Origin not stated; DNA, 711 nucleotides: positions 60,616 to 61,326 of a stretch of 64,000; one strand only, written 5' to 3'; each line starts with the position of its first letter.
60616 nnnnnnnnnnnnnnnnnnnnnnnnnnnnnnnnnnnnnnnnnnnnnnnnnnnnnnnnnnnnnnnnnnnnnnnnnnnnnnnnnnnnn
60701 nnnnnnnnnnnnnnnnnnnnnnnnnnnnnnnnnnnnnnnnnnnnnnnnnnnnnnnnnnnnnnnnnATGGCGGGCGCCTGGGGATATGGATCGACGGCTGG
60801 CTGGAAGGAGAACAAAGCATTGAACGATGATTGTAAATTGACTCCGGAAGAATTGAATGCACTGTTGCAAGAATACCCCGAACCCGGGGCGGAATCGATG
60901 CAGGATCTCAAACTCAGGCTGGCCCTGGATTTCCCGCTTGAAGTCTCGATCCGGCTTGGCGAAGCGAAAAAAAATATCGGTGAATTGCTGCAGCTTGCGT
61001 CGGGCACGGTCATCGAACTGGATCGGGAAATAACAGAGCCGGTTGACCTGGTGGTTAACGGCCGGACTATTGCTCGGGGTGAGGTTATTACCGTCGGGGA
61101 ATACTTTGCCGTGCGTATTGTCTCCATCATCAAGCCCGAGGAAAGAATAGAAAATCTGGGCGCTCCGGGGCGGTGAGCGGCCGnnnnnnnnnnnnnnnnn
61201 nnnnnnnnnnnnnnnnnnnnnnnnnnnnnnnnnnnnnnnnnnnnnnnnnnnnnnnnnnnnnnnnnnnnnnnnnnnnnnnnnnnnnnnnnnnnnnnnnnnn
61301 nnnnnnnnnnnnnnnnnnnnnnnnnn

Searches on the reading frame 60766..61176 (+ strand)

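Call 70: search_protein_families(library=pfam, proteins=[window:60766-61176:+], max_evalue=0.01)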
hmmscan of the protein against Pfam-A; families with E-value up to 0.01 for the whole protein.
window:60766-61176:+ (136 aa): 1 family
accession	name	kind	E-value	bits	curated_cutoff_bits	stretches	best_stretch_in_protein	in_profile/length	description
PF01052.25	FliMN_C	-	2.1e-22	79.3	23.8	1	54-122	4-72/73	Type III flagellar switch regulator (C-ring) FliN C-term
